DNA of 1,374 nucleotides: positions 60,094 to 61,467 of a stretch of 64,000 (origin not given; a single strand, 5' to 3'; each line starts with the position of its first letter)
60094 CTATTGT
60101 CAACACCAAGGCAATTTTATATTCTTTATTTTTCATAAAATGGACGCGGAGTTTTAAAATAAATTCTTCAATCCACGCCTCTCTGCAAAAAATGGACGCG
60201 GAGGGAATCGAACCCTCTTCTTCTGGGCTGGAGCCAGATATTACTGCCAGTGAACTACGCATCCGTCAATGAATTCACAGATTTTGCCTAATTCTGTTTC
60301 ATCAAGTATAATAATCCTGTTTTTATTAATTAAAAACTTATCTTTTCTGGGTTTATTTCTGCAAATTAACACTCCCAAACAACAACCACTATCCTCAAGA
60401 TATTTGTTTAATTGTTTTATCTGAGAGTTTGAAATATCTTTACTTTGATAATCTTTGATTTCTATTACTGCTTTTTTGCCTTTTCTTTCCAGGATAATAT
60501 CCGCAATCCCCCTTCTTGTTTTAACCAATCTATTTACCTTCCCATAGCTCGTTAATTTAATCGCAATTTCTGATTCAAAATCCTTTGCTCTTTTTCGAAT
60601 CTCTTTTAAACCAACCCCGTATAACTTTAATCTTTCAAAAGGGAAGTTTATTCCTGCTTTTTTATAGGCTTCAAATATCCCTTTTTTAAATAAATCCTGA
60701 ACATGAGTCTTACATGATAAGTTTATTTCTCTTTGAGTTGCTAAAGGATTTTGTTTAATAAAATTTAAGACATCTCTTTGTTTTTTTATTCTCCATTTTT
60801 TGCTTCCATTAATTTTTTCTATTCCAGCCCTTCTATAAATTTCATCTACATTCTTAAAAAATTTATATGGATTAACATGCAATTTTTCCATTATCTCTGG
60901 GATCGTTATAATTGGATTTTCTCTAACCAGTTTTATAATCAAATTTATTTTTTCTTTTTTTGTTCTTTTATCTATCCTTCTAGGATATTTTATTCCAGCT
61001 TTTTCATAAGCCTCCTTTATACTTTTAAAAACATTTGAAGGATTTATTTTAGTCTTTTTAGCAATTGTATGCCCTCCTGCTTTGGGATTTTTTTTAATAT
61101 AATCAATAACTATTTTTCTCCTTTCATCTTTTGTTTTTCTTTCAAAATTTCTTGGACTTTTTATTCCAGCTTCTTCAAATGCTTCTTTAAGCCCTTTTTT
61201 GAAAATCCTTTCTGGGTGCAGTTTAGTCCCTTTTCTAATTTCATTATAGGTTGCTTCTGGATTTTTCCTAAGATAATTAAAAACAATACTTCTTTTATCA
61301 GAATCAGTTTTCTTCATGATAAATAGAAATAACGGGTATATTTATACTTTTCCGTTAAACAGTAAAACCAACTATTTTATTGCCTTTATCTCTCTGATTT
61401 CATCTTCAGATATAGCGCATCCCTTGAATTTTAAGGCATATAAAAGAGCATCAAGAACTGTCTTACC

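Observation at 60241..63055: Coupled HTH / minimal-NTase / PIN operon followed by a 4x HTH-repeat Hjc/Mrr-like nuclease, abutting tRNA-Trp: candidate novel TA or defence module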

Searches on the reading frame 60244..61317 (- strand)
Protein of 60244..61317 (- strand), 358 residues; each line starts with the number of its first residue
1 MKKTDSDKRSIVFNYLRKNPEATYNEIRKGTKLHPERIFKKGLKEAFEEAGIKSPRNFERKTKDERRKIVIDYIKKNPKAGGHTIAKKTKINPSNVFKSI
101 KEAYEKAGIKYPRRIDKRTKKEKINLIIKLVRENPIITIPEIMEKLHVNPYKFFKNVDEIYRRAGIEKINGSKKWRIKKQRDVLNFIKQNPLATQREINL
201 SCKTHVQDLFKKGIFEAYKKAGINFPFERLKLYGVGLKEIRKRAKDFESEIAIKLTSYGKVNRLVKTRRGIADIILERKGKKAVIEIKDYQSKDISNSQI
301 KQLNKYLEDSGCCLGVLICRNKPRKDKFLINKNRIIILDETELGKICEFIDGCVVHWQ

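Call 4: search_protein_families(library=pfam, proteins=[window:60244-61317:-], max_evalue=1)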
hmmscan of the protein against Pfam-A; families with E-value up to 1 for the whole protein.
window:60244-61317:- (358 aa): 10 families
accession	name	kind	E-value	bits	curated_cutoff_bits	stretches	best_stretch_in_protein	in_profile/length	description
PF13412.12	HTH_24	-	1.9e-10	40.6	21.9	2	127-150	8-31/48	Winged helix-turn-helix DNA-binding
PF13366.12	PDDEXK_3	-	0.0018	19.1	22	1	238-322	33-108/117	PD-(D/E)XK nuclease superfamily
PF01498.24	HTH_Tnp_Tc3_2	-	0.018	15.7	31.5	0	127-170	4-48/72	Transposase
PF16754.10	Pesticin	-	0.044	14.2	25.8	1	175-230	66-121/156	Bacterial toxin homologue of phage lysozyme, C-term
PF17891.6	FluMu_N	-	0.051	13.7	25.8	0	161-171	11-21/49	Mu-like prophage FluMu N-terminal domain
PF23526.1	AprA_N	-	0.098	13.3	27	0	67-93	23-49/67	AprA N-terminal domain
PF22722.2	NA-iREase1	-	0.12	12.8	27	1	270-323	29-80/106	NACHT-associated inactive Restriction Endonuclease 1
PF01870.24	Hjc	-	0.13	12.7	21.1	1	269-316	28-77/93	Archaeal holliday junction resolvase (hjc)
PF11574.13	Rpf1_C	-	0.19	13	21.2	0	91-117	40-66/88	Resuscitation-promoting factor Rpf1, C-terminal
PF09734.15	Tau95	-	0.89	10.7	23.7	0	75-154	39-102/144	RNA polymerase III transcription factor (TF)IIIC subunit HTH domain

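Call 5: search_protein_families(library=ncbifam, proteins=[window:60244-61317:-], max_evalue=1)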
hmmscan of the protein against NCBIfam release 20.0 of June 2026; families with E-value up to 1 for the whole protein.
window:60244-61317:- (358 aa): 6 families
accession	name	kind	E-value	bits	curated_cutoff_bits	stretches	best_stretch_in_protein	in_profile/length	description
NF040820.1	trans_reg_LrpA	equivalog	0.0026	17.7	250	1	64-168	3-101/141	HTH-type transcriptional regulator LrpA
NF033577.2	transpos_IS481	equivalog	0.0053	16.3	224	0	85-188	19-125/284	IS481 family transposase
NF040947.1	trans_reg_LysM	equivalog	0.0066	16.2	180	1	64-148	2-83/136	HTH-type transcriptional regulator LysM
TIGR04256.1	GxxExxY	subfamily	0.019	15.4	35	1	239-322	33-107/116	GxxExxY protein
NF003359.0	PRK04424.1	equivalog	0.037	13.6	183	0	116-148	3-35/190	transcription factor FapR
NF002114.0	PRK00951.2-4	equivalog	0.069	12.8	189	1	247-341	9-99/190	imidazoleglycerol-phosphate dehydratase HisB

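Call 6: search_protein_families(library=padloc, proteins=[window:60244-61317:-], max_evalue=1)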
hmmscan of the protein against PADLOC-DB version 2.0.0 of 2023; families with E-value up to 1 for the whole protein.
window:60244-61317:- (358 aa): 4 families
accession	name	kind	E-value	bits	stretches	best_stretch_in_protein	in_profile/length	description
PDLC04597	PDC-M36A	-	1.4e-06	25.4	1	272-328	350-404/457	-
PDLC02083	Cas4_II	-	0.0078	14.6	1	266-336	74-146/186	-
PDLC03963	SoFic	-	0.044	11.1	1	95-188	269-359/361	-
PDLC01866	CARF3--CARF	-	0.046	11.7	1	53-125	127-197/207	-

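Call 29: find_homologous_proteins(query=window:60244-61317:-)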
Query window:60244-61317:- (358 aa): 257 proteins with E <= 0.001 among 6356 candidates; the best 120 are listed.
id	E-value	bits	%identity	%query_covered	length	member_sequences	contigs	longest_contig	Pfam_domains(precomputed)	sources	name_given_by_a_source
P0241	1.8e-230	782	100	100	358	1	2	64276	PF13412.13,PF04471.19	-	-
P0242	6.0e-180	616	79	100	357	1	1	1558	PF13412.13,PF04471.19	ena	-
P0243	1.9e-153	529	70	98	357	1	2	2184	PF13412.13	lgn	-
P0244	8.8e-153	527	72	93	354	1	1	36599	PF13412.13,PF04471.19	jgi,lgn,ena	-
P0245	8.8e-144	497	66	97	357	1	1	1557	PF13412.13,PF04471.19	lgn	-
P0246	4.2e-142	491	64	98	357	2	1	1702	PF13412.13,PF04471.19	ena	-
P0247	1.7e-141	489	66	96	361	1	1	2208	PF13412.13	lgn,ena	-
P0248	7.7e-141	487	66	97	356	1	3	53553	-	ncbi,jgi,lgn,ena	-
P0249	1.0e-140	487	66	96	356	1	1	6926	PF13412.13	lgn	-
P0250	1.6e-140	486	63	97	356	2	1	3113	PF13412.13,PF04471.19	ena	-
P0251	4.0e-140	485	63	99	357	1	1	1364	-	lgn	-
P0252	1.0e-139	484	67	93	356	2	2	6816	PF04471.19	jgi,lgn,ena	-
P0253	1.2e-139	483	65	96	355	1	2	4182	PF13412.13,PF04471.19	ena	-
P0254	2.4e-139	482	63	97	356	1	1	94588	PF13412.13,PF01498.25,PF04471.19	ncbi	-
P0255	2.4e-139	482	65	99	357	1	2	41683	PF04471.19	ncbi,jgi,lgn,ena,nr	ncbi:MAG: hypothetical protein KJ646_05125 [Nanoarchaeota archaeon]|nr:hypothetical protein [Nanoarc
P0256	2.6e-139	482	65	96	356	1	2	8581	PF13412.13,PF04471.19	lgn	-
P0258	1.1e-138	480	63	98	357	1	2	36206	PF13412.13,PF01498.25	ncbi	-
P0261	3.7e-138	479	62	96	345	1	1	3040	PF13412.13,PF04471.19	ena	-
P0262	5.8e-138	478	65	96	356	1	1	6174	PF13412.13,PF04471.19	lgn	-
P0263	8.4e-138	477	64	97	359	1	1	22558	PF13412.13,PF04471.19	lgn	-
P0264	9.9e-138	477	65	93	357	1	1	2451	PF04471.19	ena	-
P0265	2.2e-137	476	62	97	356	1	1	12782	PF13412.13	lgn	-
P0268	1.1e-136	474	61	98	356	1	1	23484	PF13412.13,PF04471.19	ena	-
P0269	1.1e-136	474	64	98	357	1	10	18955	PF13412.13,PF04471.19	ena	-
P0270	1.1e-136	474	65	98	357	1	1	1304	PF13412.13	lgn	-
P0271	1.1e-136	474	64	97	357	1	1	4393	PF04471.19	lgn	-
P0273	2.0e-136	473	63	97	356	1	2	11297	PF13412.13,PF04471.19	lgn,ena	-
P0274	3.0e-136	472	63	99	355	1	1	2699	PF04471.19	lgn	-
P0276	9.9e-136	471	64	95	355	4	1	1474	PF13412.13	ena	-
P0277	1.2e-135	470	65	97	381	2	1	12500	PF13412.13,PF04471.19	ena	-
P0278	1.9e-135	470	65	96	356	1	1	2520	PF13412.13,PF04471.19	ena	-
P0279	4.6e-135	468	61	99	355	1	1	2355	PF13412.13,PF04471.19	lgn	-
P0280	5.2e-135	468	64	97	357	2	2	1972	PF13412.13,PF01498.25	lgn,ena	-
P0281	6.0e-135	468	63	97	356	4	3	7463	PF13412.13,PF04471.19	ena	-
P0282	1.2e-134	467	63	97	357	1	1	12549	PF13412.13,PF21476.5,PF04471.19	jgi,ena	-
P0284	1.6e-134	467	63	96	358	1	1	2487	PF13412.13,PF04471.19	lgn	-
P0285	3.0e-134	466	62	98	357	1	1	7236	PF04471.19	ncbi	ncbi:MAG: hypothetical protein ABIB79_02460 [archaeon]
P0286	8.9e-134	464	61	98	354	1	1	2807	PF13412.13,PF04471.19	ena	-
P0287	9.7e-134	464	60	99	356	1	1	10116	PF13412.13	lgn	-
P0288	1.1e-133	464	64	97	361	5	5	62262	PF13412.13,PF04471.19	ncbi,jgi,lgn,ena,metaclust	metaclust:\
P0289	1.1e-133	464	60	98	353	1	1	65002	PF13412.13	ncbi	-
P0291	2.3e-133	463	65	93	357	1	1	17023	PF13412.13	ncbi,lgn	ncbi:MAG: hypothetical protein ABIE36_01975 [Candidatus Diapherotrites archaeon]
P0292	3.7e-133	462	62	96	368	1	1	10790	PF13412.13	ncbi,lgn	-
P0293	3.8e-133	462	63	97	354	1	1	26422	PF13412.13,PF01498.25,PF01939.22,PF04471.19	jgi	-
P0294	5.0e-133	462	61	96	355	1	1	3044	PF13412.13,PF04471.19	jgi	jgi:Holliday junction resolvase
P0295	8.6e-133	461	62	94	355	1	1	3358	PF04471.19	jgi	jgi:hypothetical protein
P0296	1.3e-132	460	62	97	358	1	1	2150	PF13412.13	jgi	jgi:predicted transcriptional regulator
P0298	2.0e-132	460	62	97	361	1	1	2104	PF04471.19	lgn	-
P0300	4.5e-132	459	62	97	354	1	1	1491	PF13412.13,PF04471.19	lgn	-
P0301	4.8e-132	458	62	97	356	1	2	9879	PF13412.13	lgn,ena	-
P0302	4.8e-132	458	61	99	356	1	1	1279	PF13412.13,PF04471.19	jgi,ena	-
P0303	2.3e-131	456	60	97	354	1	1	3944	PF04471.19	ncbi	-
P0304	2.7e-131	456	64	96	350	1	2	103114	PF13412.13,PF04471.19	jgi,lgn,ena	jgi:predicted HTH transcriptional regulator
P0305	3.6e-131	456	61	98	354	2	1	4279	PF13412.13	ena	-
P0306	4.1e-131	455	61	97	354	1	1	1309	PF13412.13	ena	-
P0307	5.1e-131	455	63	97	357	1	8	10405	PF04471.19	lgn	-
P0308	8.8e-131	454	60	96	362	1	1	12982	PF04471.19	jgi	-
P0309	1.1e-130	454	63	96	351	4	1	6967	PF13412.13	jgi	jgi:hypothetical protein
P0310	1.5e-130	454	61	97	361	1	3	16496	PF13412.13,PF04471.19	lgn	-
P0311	2.3e-130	453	64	95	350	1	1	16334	PF13412.13,PF01939.22,PF04471.19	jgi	-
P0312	2.3e-130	453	61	96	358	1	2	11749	PF13412.13,PF04471.19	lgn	-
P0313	3.6e-130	452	58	97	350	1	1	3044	PF13412.13,PF04471.19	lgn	-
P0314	5.5e-130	452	62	96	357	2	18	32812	PF13412.13,PF01498.25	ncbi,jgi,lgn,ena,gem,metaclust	metaclust:\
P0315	1.1e-129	451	63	93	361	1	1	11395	PF04471.19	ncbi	-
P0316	5.9e-129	448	62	92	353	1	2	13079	PF13412.13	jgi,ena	jgi:hypothetical protein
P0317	1.2e-128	447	62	97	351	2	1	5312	PF13412.13,PF04471.19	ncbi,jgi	-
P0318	4.6e-128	445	59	97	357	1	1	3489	PF04471.19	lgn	-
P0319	6.9e-128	445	60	96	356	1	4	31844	PF13412.13,PF04471.19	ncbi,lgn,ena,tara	tara:strand:- start:3312 stop:4382 length:1071 start_codon:yes stop_codon:yes gene_type:complete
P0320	9.6e-128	444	61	98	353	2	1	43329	PF13412.13,PF04471.19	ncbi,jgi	-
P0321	1.2e-127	444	62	97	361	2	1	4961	PF04471.19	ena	-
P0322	2.2e-127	443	62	96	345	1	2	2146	PF13412.13,PF01939.22,PF04471.19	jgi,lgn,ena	-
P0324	1.7e-126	440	61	97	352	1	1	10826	PF13412.13,PF04471.19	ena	-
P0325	2.2e-126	440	58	96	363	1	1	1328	PF13412.13,PF04471.19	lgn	-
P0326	2.5e-126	440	60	98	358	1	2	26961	PF04471.19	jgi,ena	-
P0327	3.5e-126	439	60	96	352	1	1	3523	PF13412.13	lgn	-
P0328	3.9e-126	439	58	95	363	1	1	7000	PF13412.13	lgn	-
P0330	1.2e-125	437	63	95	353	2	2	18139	PF13412.13,PF04471.19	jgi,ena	-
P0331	1.5e-125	437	60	95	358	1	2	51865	PF13412.13,PF04471.19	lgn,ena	-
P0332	1.6e-125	437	61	97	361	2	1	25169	PF13412.13,PF04471.19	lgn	-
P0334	3.2e-124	433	57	97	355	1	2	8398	PF13412.13,PF04471.19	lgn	-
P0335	6.7e-124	432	62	92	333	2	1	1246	PF13412.13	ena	-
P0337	1.0e-123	431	59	95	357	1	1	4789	PF13412.13,PF04471.19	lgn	-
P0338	1.0e-123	431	58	94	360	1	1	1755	PF01939.22,PF04471.19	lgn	-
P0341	1.8e-123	430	59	98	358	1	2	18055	PF13366.13,PF04471.19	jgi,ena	-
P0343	6.0e-123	429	60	97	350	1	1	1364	PF04471.19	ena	-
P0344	7.4e-123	428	61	96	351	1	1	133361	PF13412.13,PF04471.19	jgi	-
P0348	3.3e-122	426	58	97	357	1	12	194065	PF04471.19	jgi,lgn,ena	jgi:hypothetical protein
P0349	3.7e-122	426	57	98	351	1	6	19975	PF13412.13,PF04471.19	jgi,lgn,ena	-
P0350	5.5e-122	425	60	98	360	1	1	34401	PF13412.13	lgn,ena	-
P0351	1.2e-121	424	59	98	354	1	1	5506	PF04471.19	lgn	-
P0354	3.6e-121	423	57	97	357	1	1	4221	PF13412.13,PF04471.19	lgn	-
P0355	5.5e-121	422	58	98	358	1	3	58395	PF13412.13,PF13366.13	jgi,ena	-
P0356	6.9e-121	422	60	95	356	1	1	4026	PF04471.19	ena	-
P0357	9.3e-121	421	59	93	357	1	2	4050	PF13366.13,PF04471.19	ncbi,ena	-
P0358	1.1e-120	421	57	98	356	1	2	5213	PF13412.13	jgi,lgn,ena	-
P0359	1.2e-120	421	55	96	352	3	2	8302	PF04471.19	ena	-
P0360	1.9e-120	420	59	94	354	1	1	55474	PF13412.13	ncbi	-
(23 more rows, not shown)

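Call 37: find_encoding_contigs(protein=P0348, flank=5000, max_places=2)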
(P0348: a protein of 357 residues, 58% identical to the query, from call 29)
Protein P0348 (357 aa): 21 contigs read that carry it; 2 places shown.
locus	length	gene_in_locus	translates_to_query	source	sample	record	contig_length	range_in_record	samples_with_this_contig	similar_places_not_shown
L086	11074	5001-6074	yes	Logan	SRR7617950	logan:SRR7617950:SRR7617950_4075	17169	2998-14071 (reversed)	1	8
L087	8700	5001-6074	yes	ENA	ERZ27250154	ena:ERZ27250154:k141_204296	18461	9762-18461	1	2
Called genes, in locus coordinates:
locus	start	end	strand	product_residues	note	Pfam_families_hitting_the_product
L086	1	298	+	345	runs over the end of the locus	PF21088:MS_channel_1st, PF00924:MS_channel_2nd, PF21082:MS_channel_3rd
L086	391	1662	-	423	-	PF00749:tRNA-synt_1c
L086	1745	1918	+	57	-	-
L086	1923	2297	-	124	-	PF18477:PIN_9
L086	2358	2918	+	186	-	-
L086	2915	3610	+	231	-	PF11848:DUF3368 (faint)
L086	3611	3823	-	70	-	-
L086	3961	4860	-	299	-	PF01909:NTP_transf_2 (weak), PF18765:Polbeta (weak)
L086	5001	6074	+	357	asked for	PF04471:Mrr_cat (weak)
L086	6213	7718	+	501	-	-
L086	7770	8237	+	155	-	PF18894:PhageMetallopep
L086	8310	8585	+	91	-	-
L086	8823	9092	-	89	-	PF14947:HTH_45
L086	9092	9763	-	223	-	-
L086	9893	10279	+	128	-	-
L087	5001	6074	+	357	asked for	PF04471:Mrr_cat (weak)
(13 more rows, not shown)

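Call 38: find_encoding_contigs(protein=P0344, flank=5000, max_places=1)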
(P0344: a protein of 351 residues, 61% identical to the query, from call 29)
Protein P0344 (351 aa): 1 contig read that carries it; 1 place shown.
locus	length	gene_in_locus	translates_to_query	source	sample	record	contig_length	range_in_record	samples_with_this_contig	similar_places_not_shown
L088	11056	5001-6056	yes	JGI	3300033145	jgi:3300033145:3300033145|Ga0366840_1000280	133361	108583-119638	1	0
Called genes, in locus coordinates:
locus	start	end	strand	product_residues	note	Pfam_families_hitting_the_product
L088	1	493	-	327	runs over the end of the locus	-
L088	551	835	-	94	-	PF01599:Ribosomal_S27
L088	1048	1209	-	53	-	-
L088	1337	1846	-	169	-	PF01282:Ribosomal_S24e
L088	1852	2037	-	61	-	PF06093:Spt4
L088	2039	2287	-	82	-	-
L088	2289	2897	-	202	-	PF03876:SHS2_Rpb7-N, PF00575:S1 (weak)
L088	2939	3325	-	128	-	PF13638:PIN_4, PF18477:PIN_9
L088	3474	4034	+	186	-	-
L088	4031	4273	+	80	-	-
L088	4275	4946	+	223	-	PF11848:DUF3368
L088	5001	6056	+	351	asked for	PF13412:HTH_24 (faint), PF04471:Mrr_cat (weak)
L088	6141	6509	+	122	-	-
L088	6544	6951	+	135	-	-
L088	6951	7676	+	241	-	-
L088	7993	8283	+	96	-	PF04010:DUF357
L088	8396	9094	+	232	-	PF00696:AA_kinase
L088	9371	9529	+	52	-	-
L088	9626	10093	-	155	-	PF06935:DUF1284 (faint)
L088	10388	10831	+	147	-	PF01876:RNase_P_p30 (weak)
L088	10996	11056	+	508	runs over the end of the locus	PF01409:tRNA-synt_2d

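Call 39: find_encoding_contigs(protein=P0304, flank=5000, max_places=1)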
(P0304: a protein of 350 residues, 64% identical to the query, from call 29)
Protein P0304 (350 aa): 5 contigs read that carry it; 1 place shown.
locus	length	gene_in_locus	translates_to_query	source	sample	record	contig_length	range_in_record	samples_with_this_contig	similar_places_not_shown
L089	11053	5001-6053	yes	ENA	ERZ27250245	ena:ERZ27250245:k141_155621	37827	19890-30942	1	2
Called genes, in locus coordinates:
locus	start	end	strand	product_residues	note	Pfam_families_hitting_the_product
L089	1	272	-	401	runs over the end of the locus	PF02616:SMC_ScpA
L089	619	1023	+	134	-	-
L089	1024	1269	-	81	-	PF01599:Ribosomal_S27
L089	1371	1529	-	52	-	-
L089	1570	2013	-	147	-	PF01282:Ribosomal_S24e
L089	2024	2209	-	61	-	PF06093:Spt4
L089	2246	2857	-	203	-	PF03876:SHS2_Rpb7-N, PF00575:S1 (weak)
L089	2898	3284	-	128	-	PF13638:PIN_4, PF18477:PIN_9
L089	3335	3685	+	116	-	-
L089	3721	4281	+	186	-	-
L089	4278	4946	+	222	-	PF11848:DUF3368 (faint)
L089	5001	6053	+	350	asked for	PF13412:HTH_24 (faint), PF04471:Mrr_cat (weak)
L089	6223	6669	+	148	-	-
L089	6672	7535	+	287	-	-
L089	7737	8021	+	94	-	PF04010:DUF357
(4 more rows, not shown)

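Call 42: find_related_loci(query=A3, collection=metagenome_contigs, flank=6000)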
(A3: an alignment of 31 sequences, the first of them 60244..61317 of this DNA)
Query A3 (358 aa) in metagenome_contigs; peptide patterns used: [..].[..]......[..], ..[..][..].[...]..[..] (x = any residue, [..] = any of these).
523 stretches matched a pattern; 147 encode a relative of the query (tblastn E <= 1e-3); the best 80 are kept; 80 distinct loci.
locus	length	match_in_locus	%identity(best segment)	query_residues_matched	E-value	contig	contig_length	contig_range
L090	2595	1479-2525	65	6-355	1e-158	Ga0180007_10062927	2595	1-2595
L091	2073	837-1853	72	19-357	4e-160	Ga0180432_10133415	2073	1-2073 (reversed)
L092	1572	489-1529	64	2-355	4e-161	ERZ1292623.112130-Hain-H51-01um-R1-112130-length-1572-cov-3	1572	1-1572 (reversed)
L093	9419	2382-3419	65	7-353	3e-143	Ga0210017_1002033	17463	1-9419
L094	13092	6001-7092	63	4-357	3e-142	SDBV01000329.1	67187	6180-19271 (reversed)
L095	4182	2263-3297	65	9-353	4e-145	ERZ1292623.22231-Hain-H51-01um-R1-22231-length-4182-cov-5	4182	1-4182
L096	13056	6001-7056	64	7-355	7e-142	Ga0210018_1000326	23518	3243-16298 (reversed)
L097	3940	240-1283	63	7-355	2e-145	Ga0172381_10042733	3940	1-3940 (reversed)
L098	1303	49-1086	63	3-353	3e-154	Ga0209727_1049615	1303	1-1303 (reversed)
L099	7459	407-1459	65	1-352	5e-139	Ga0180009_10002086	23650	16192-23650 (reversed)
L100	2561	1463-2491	66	4-346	1e-146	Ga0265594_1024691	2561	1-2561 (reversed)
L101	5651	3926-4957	61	15-357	9e-139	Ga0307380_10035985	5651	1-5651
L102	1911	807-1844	64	3-353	1e-147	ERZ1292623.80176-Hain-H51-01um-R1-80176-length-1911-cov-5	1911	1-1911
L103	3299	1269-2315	63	8-355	3e-142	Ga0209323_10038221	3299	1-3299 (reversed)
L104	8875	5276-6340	63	2-357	7e-137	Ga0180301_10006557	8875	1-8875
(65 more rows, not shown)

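Call 62: search_solved_structures(query=A3, max_evalue=1, show_alignments=2)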
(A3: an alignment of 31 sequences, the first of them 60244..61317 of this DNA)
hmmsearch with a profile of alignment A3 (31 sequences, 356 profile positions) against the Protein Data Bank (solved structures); distinct sequences matched with E-value up to 1: 2.
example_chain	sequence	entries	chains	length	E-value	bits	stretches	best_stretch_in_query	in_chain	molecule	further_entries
3s3y_A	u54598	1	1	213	0.073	15.3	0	173-215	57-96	TANDEM CYANOVIRIN-N DIMER CVN2L0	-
3s3z_A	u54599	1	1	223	0.088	15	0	173-215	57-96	Tandem Cyanovirin-N Dimer CVN2L10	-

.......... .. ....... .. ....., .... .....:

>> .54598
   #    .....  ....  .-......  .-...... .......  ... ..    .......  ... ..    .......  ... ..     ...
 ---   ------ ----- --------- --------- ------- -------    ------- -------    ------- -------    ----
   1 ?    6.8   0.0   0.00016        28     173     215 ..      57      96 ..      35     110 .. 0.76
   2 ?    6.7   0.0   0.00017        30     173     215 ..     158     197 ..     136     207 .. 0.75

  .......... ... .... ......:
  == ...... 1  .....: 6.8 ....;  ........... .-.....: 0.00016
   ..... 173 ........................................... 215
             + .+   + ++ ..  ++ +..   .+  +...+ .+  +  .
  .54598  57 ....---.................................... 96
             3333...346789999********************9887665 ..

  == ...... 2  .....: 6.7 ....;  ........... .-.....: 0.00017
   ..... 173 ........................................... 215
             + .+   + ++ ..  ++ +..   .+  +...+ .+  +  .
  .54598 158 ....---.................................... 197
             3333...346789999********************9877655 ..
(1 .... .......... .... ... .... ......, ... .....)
